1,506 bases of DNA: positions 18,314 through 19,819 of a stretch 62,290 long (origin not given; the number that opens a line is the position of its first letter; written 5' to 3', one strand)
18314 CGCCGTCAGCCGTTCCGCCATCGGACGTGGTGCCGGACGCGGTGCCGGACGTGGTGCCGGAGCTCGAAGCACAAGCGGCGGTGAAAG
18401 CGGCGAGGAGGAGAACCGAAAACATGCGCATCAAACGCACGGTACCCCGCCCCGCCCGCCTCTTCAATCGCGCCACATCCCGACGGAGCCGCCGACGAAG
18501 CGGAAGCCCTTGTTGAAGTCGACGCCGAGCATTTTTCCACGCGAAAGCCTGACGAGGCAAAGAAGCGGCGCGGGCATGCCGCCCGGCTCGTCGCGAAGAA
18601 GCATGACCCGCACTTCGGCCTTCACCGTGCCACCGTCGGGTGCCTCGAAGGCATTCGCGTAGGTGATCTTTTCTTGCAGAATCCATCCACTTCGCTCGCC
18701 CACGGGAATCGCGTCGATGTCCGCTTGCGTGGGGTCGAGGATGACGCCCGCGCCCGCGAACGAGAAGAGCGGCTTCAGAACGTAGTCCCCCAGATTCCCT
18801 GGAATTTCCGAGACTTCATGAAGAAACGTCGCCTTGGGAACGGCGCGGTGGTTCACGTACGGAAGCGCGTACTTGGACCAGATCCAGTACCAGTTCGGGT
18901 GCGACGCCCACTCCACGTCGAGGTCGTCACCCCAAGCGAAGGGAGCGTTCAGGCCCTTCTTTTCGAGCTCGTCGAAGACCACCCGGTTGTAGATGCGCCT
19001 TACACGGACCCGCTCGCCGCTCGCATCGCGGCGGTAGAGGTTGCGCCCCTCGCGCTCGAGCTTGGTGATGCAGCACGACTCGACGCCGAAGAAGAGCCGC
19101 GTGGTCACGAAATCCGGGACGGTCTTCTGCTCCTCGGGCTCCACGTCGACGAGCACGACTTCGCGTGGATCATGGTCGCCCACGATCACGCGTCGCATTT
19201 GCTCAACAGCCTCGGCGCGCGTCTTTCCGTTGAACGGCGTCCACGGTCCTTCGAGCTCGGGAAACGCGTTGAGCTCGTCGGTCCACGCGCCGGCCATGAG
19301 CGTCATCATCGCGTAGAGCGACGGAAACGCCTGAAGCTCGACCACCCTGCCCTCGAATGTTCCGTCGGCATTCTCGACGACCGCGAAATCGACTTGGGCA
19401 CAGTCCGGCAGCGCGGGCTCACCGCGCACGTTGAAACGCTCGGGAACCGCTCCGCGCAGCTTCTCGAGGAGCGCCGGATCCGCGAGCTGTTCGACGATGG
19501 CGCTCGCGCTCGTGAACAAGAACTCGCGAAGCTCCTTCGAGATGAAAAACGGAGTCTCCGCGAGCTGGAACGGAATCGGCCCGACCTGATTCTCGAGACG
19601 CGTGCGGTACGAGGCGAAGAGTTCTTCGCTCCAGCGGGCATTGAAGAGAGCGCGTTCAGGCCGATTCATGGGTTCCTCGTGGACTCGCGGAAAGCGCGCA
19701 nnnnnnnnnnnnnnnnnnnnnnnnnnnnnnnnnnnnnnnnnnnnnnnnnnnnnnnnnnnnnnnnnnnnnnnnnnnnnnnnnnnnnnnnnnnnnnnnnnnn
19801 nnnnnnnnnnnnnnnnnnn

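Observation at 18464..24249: Two different ATP-grasp-type ligases flanked by an M61-PDZ metallopeptidase, a membrane protein and a serine esterase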

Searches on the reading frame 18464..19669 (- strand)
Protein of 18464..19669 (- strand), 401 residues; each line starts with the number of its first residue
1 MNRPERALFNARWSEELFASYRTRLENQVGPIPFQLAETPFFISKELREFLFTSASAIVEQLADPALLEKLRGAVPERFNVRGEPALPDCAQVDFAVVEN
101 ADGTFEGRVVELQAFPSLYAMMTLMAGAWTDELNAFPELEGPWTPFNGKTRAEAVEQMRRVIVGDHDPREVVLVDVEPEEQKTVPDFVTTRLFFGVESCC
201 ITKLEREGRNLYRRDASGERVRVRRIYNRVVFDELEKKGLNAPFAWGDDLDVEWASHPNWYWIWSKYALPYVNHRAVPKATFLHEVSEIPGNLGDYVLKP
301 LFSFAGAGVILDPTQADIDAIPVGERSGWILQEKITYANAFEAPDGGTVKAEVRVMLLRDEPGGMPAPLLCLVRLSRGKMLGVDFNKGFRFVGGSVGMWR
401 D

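Call 4: search_protein_families(library=pfam, proteins=[window:18464-19669:-], max_evalue=0.01)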
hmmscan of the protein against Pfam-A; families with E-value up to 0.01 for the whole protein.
window:18464-19669:- (401 aa): 0 families

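Call 5: search_protein_families(library=ncbifam, proteins=[window:18464-19669:-], max_evalue=0.01)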
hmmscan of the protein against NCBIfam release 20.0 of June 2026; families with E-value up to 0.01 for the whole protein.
window:18464-19669:- (401 aa): 1 family
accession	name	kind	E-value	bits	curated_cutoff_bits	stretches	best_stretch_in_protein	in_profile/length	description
NF005315.0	PRK06849.1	equivalog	0.005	15.9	406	1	285-336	139-195/389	hypothetical protein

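Call 6: search_solved_structures(query=window:18464-19669:-, max_evalue=10, show_alignments=2)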
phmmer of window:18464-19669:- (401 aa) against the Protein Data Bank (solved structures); distinct sequences matched with E-value up to 10: 3.
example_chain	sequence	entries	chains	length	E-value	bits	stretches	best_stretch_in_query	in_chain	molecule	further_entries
8gao_G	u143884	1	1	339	1.1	11.1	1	270-339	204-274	DNA primase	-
8dvf_H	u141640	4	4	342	1.1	11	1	270-339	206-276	DNA primase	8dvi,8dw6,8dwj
3d1p_A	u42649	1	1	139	1.6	10.6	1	150-183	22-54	Putative thiosulfate sulfurtransferase YOR285W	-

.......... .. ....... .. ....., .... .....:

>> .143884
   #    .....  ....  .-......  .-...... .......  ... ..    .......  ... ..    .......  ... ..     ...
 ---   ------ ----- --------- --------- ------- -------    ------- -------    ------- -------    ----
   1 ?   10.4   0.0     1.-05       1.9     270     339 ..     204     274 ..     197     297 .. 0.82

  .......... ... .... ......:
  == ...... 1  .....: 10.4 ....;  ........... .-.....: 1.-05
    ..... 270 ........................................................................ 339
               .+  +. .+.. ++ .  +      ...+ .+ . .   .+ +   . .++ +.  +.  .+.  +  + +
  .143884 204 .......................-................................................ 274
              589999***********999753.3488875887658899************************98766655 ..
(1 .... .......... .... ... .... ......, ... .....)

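Call 8: find_homologous_proteins(query=window:18464-19669:-)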
Query window:18464-19669:- (401 aa): 7934 proteins with E <= 0.001 among 8000 candidates; the best 120 are listed.
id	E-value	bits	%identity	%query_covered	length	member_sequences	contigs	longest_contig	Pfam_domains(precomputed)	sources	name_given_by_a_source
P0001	3.5e-251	851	92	100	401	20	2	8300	-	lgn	-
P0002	1.8e-239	813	87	100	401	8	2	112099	-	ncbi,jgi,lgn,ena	jgi:hypothetical protein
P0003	1.7e-232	790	85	100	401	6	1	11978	-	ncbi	-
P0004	7.6e-231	784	85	100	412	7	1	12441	-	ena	-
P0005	1.7e-224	763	83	100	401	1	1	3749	-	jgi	jgi:hypothetical protein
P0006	2.4e-215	733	80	100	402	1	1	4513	-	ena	-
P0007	7.9e-154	530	58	100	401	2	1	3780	-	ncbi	-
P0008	6.7e-152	524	59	100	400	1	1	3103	-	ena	-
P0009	8.1e-152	524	59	100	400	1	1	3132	-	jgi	jgi:hypothetical protein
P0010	1.3e-151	523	59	100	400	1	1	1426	-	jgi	jgi:hypothetical protein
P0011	9.0e-151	520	61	94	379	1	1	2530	-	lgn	-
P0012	2.8e-150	519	59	100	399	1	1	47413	-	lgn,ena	-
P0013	6.4e-150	518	57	98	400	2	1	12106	-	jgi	jgi:hypothetical protein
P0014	1.3e-149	517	57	100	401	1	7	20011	-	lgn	-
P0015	1.9e-149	516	56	100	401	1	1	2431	-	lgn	-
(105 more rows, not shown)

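Call 13: find_related_loci(query=A1, collection=genome_contigs, flank=10000)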
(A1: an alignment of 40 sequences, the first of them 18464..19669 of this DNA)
Query A1 (401 aa) in genome_contigs; peptide patterns used: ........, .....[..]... (x = any residue, [..] = any of these).
397 stretches matched a pattern; 389 encode a relative of the query (tblastn E <= 1e-3); the best 80 are kept; 80 distinct loci.
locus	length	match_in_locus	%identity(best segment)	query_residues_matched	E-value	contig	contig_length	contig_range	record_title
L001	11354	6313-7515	87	1-401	0e+0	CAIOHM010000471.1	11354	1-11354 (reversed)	MAG: uncultured delta proteobacterium isolate ErkenSummer_bin-0132 genome assembly, contig: bin-0132:471/570, whole geno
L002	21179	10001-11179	59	6-400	6e-150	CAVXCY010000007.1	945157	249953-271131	MAG: uncultured delta proteobacterium isolate MFD04428.bin.1.147 genome assembly, contig: contig_14217, whole genome sho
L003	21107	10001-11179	59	6-400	9e-150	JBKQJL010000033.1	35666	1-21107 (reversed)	MAG: Myxococcaceae bacterium isolate BOr2D2E2F__bin_32 BOr2D2E2F_000000029637, whole genome shotgun sequence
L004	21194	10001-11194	58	1-400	7e-149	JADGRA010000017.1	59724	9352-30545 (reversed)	MAG: Myxococcaceae bacterium isolate Chersky_835 k127_2147319, whole genome shotgun sequence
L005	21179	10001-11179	58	6-399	3e-148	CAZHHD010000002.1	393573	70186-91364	MAG TPA_asm: uncultured Polyangiaceae bacterium isolate binchicken_co284_183 genome assembly, contig: NODE_24_length_393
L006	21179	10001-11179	58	6-400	6e-147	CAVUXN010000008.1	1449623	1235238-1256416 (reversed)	MAG: uncultured delta proteobacterium isolate MFD06714.bin.1.19 genome assembly, contig: contig_8104, whole genome shotg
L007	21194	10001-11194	54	5-401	8e-147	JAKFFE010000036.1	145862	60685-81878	MAG: Myxococcaceae bacterium isolate LC092 contig-124_52, whole genome shotgun sequence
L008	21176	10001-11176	56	6-399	2e-146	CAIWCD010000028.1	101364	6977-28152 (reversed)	MAG: uncultured delta proteobacterium isolate Umea1_bin-0479 genome assembly, contig: bin-0479:28/53, whole genome shotg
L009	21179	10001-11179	58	6-400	7e-146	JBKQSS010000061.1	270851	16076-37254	MAG: Myxococcaceae bacterium isolate MHr1A1B1C__bin_33 MHr1A1B1C_000000153130, whole genome shotgun sequence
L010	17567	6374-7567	58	1-400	2e-145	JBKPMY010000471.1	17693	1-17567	MAG: Myxococcota bacterium isolate GS_HAYS_MAG_00054 GS_HAYS_000002222408, whole genome shotgun sequence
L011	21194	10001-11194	54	5-401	3e-145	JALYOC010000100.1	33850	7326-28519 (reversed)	MAG: Myxococcota bacterium isolate MDV bin1 SD1454-56_k127_1838155, whole genome shotgun sequence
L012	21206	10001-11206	55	1-400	7e-144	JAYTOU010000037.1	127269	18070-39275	MAG: Myxococcales bacterium isolate GFS_4219 GFS_4219_36, whole genome shotgun sequence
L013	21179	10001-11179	57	6-400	1e-143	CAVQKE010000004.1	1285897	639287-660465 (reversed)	MAG: uncultured delta proteobacterium isolate MFD02579.bin.1.26 genome assembly, contig: contig_6522, whole genome shotg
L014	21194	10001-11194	55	1-399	7e-143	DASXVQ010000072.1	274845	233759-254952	MAG TPA_asm: Myxococcales bacterium isolate SMAG_U4749 k141_307962, whole genome shotgun sequence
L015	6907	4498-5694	56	1-400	1e-142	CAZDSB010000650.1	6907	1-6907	MAG TPA_asm: uncultured Myxococcaceae bacterium isolate binchicken_co279_200 genome assembly, contig: k141_1307821, whol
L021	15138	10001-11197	56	1-400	1e-139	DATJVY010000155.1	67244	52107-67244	MAG TPA_asm: Myxococcaceae bacterium isolate SMAG_U15085 k141_3644234, whole genome shotgun sequence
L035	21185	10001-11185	53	6-399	2e-133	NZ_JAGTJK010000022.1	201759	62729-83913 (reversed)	Polyangium jinanense strain SDU13 Scaffold22, whole genome shotgun sequence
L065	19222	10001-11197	51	1-398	3e-130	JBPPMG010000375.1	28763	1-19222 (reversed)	MAG: Thermoanaerobaculia bacterium isolate BIOS2019_out_097 k131_463023, whole genome shotgun sequence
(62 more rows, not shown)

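Call 19: predict_structure(alignment_id=A1)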
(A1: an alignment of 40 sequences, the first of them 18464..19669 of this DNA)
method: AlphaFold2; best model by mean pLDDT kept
length: 401 residues; sequences in the alignment: 40
mean_pLDDT: 93.1   pTM: 0.92
mean pLDDT of the five models: 93.1, 92.5, 92.2, 92.0, 92.0
residues with pLDDT >= 90: 334; 70-90: 60; 50-70: 7; < 50: 0
segments of 3 or more residues with pLDDT < 50: none
pLDDT, mean of each block of 10 residues (from residue 1): 95 97 97 94 97 98 96 92 91 96 93 87 97 97 97 96 95 92 92 95 96 94 94 83 91 93 93 97 94 94 77 94 94 95 93 96 92 90 76 96 88
secondary structure, 60 per line:
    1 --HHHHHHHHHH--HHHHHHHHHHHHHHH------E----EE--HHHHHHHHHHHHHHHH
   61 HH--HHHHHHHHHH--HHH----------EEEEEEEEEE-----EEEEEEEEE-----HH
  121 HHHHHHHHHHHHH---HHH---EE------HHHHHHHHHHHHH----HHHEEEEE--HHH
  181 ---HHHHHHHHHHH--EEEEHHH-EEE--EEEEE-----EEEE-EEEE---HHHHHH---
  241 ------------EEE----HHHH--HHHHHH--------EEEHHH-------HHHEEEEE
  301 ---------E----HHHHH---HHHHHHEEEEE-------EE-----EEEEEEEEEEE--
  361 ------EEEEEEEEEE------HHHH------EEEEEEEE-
elements in order: H3-12 H15-29 H45-62 H65-74 E90-99 E105-113 H119-133 H151-163 E171-175 H184-194 E197-200 E205-207 E210-214 E220-223 E225-228 H232-237 E253-255 H260-263 H266-271 E280-282 E296-300 H315-319 H323-328 E329-333 E348-358 E367-376 H383-386 E393-400
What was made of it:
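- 18464..19669 (-): P1: 401-aa founding member, for this report, of an unannotated family with a circularly permuted ATP-grasp fold (glutathione-synthetase / glutathionylspermidine-synthetase-like). AF2 model pLDDT 93 (call 19).
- On ATP-grasp superfamily, circularly permuted branch (GSH synthetase / GspS / CP_ATPgrasp): AF2 model pLDDT 93, pTM 0.92 (call 19).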

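Call 22: fold_search(model_id=the predicted structure, library=pdb)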
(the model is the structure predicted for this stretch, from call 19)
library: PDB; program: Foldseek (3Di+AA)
matches with E <= 10: 333; with E <= 0.001: 17
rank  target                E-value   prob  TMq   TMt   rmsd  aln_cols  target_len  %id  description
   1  3n6x                  1.5e-12  1.00  0.61  0.55   6.9       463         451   17  Crystal structure of a Putative glutathionylspermidine synthase (Mfla_0391) from METHYLOBACILLUS FLAGELLATUS KT at 2.35  (released 2010-06-09)
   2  8fbz_A                6.1e-12  1.00  0.65  0.58   5.5       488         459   13  Crystal Structure of apo human Glutathione Synthetase Y270E (released 2024-05-08)
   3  1m0w_B                6.1e-12  1.00  0.57  0.50   7.6       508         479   13  Yeast Glutathione Synthase Bound to gamma-glutamyl-cysteine, AMP-PNP and 2 Magnesium Ions (released 2002-12-11)
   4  1m0w_A                7.7e-12  1.00  0.63  0.54   7.0       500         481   12  Yeast Glutathione Synthase Bound to gamma-glutamyl-cysteine, AMP-PNP and 2 Magnesium Ions (released 2002-12-11)
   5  7uk8                  2.2e-11  1.00  0.59  0.61   6.3       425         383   18  Apo form of YgiC from Escherichia coli K-12 (released 2023-02-15)
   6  2hgs                  4.7e-11  1.00  0.60  0.52   6.8       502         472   12  HUMAN GLUTATHIONE SYNTHETASE (released 1999-06-22)
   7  1m0t_A                2.1e-10  1.00  0.48  0.43   9.8       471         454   12  Yeast Glutathione Synthase (released 2002-12-11)
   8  9cjn                  3.0e-10  1.00  0.62  0.53   6.4       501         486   13  Ligase Cp1B (released 2025-05-21)
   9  2io7_B                4.1e-10  1.00  0.60  0.43   6.2       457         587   14  E. coli Bifunctional glutathionylspermidine synthetase/amidase Incomplex with Mg2+ and AMPPNP (released 2006-12-12)
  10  1m0t_B                6.3e-10  1.00  0.50  0.45   9.4       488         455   11  Yeast Glutathione Synthase (released 2002-12-11)
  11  7uk6                  1.1e-09  1.00  0.57  0.58   6.5       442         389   12  Apo form of YjfC from Escherichia coli K-12 (released 2023-02-15)
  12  3kaj_A                1.6e-09  1.00  0.59  0.53   7.0       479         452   13  Apoenzyme structure of homoglutathione synthetase from Glycine max in open conformation (released 2009-12-22)
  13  5oet_B                3.0e-09  1.00  0.56  0.54   6.7       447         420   11  The structure of a glutathione synthetase like-effector (GSS30) from Globodera pallida in apoform. (released 2018-04-25)
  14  5oeu_A                3.4e-09  1.00  0.60  0.53   7.1       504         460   13  The structure of a glutathione synthetase like-effector (GSS22) from Globodera pallida in ADP-bound closed conformatio (released 2018-04-25)
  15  5oet_A                5.2e-09  1.00  0.56  0.55   6.9       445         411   12  The structure of a glutathione synthetase like-effector (GSS30) from Globodera pallida in apoform. (released 2018-04-25)
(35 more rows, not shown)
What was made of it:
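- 18464..19669 (-): Foldseek hits 3n6x, GSH synthetases, YgiC/YjfC, GspS and Cp1B at E 1.5e-12 to 8e-7, TM 0.5-0.65 (call 22).
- Closest known: Glutathionylspermidine synthetase family. Same: Circularly permuted ATP-grasp fold (Foldseek 7uk8 E 2e-11, 2io7 E 4e-10, 7uk6 E 1e-9; call 22).
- Closest known: Eukaryotic-type glutathione synthetase. Same: Permuted ATP-grasp fold (call 22).
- Closest known: Circularly permuted ATP-grasp protein of the Anbu operon type. Same: 3n6x is the best Foldseek E-value (1.5e-12, call 22).
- Closest known: Stand-alone ATP-grasp peptide pathways. Same: P1 matches Cp1B structurally (9cjn, E 3e-10, call 22).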

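Call 23: search_protein_families(library=pfam, proteins=[L006:11211-12317:-, L006:12314-13294:-, L006:13380-14465:-, L006:14368-15522:+, L006:5166-5927:+, L006:5876-6886:+, L035:8408-9559:-, L035:11204-12667:-, L035:12826-15150:-, L035:15582-18533:-], max_evalue=0.001)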
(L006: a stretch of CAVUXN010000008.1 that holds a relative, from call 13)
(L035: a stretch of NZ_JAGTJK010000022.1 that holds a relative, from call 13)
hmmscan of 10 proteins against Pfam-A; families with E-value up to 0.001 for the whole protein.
L006:11211-12317:- (368 aa): 1 family
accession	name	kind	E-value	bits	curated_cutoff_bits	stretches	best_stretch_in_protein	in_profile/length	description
PF04107.18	GCS2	-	9.1e-63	212.8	21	1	8-287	1-290/291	Glutamate-cysteine ligase family 2(GCS2)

L006:12314-13294:- (326 aa): 0 families

L006:13380-14465:- (361 aa): 0 families

L006:14368-15522:+ (384 aa): 1 family
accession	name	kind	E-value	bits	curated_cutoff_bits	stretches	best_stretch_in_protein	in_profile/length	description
PF00082.27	Peptidase_S8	-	2.9e-34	119.1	21.8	1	32-367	1-288/288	Subtilase family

L006:5166-5927:+ (253 aa): 2 families
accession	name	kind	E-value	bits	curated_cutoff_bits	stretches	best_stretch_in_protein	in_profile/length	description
PF00756.26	Esterase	-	1.7e-07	31.7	22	1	93-246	90-247/251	Putative esterase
PF00326.27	Peptidase_S9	-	9.4e-06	25.7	22.6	1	118-155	64-101/213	Prolyl oligopeptidase family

L006:5876-6886:+ (336 aa): 0 families

L035:8408-9559:- (383 aa): 5 families
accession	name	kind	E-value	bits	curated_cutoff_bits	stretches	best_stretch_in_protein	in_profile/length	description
PF00441.29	Acyl-CoA_dh_1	-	1e-46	159.3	22.4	1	233-379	1-147/150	Acyl-CoA dehydrogenase, C-terminal domain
PF02771.21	Acyl-CoA_dh_N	-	1.1e-35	122.9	22.9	1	10-123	1-113/113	Acyl-CoA dehydrogenase, N-terminal domain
PF02770.24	Acyl-CoA_dh_M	-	1.7e-23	83.1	33.3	1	127-221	1-97/97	Acyl-CoA dehydrogenase, middle domain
PF08028.16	Acyl-CoA_dh_2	-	7.2e-17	62.4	22.7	1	251-361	4-124/134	Acyl-CoA dehydrogenase, C-terminal domain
PF22924.1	ACOX_C_alpha1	-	0.00016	22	27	1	249-373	10-160/169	Acyl-CoA oxidase, C-alpha1 domain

L035:11204-12667:- (487 aa): 1 family
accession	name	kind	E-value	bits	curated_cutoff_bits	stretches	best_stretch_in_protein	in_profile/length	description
PF01694.28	Rhomboid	-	7.9e-17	62.2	22.6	1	300-442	3-138/143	Rhomboid domain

L035:12826-15150:- (774 aa): 22 families
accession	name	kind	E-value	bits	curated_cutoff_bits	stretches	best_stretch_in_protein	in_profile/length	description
PF07724.20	AAA_2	-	1.9e-61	207.3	27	1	492-652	1-165/166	AAA domain (Cdc48 subfamily)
PF17871.7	AAA_lid_9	-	3.8e-28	97.9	22.8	1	358-460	1-102/104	AAA lid domain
PF00004.35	AAA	-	6.6e-26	91.7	21.2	2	219-351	2-125/131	ATPase family associated with various cellular activities (AAA)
PF10431.15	ClpB_D2-small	-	2.8e-24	85.4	21.9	1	659-738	1-80/81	C-terminal, D2-small domain, of ClpB protein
PF07728.20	AAA_5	-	2.2e-19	70.3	22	1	497-618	2-128/139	AAA domain (dynein-related subfamily)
PF02861.25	Clp_N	-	2.4e-12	47.2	20.7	1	17-63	4-52/53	Clp amino terminal domain, pathogenicity island component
PF13401.12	AAA_22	-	5.4e-10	40.1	27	1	496-589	7-110/130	AAA domain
PF00158.32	Sigma54_activat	-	6.5e-10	39.4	20.2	1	496-617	24-147/168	Sigma-54 interaction domain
PF13191.12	AAA_16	-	1.1e-09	39.5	32.6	0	195-240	1-49/167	AAA ATPase domain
PF05496.18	RuvB_N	-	1e-07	32.3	27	0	468-522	11-61/159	Holliday junction DNA helicase RuvB P-loop domain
PF05621.17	TniB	-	2.3e-07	30.9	22.4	1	202-355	22-185/189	Bacterial TniB protein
PF13173.12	AAA_14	-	2.6e-07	31.1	27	0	498-590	6-88/129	AAA domain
PF20720.3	nSTAND3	-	1.9e-06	28.1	27.2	0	214-242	16-45/155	Novel STAND NTPase 3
PF01078.27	Mg_chelatase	-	1.1e-05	25.4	20.3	0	496-519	24-47/207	Magnesium chelatase, subunit ChlI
PF12775.13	AAA_7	-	1.1e-05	25.4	25.8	0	496-540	35-82/181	P-loop containing dynein motor region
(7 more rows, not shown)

L035:15582-18533:- (983 aa): 1 family
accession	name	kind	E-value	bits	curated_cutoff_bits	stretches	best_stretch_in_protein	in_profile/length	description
PF00343.26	Phosphorylase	-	0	1071.1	27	1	259-968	1-713/713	Carbohydrate phosphorylase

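Call 25: search_protein_representatives(protein=window:18464-19669:-)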
Query: 401 residues. Proteins with E-value up to 0.001 (for the whole library): 952; up to 1e-10: 565; up to 1e-30: 175. The best 150 are listed.
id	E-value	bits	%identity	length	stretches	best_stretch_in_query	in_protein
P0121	2.2e-127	441.6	52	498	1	5-399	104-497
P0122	5.2e-115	400.9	53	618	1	5-363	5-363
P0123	1.2e-109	383.2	49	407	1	5-398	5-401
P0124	1.3e-109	383.1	60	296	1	106-400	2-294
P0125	3.6e-87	309.2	41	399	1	6-395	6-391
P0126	3.9e-85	302.5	42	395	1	13-398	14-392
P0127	1.2e-84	300.9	40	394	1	5-400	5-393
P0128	9.2e-82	291.4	43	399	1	6-400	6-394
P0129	4.3e-81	289.2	38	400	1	6-399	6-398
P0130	9.8e-81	288.0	37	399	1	3-398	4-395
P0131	1.9e-80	287.0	40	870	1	6-396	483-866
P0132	2.3e-79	283.5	40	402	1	6-397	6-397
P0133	5.7e-78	278.9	40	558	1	20-400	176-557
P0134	7.7e-78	278.4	37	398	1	6-399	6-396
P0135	9.8e-76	271.5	39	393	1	6-398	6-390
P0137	1.7e-75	270.7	39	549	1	6-400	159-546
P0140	1.0e-74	268.1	39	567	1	6-376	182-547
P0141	2.3e-74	267.0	36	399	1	6-397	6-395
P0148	5.5e-72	259.2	36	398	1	6-400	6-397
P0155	2.1e-67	244.1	35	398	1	9-396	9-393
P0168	5.3e-61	223.0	36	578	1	6-400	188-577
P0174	2.3e-59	217.6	32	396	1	6-399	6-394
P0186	3.5e-56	207.1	34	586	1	6-397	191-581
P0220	5.6e-43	163.6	26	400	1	1-400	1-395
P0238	1.5e-39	152.4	39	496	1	5-260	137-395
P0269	2.6e-34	135.1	32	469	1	32-399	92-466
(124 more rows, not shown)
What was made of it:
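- Closest known: Stand-alone ATP-grasp peptide pathways. Different: The P1 family is far more conserved and widespread than typical secondary-metabolite enzymes (calls 8, 13, 25).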
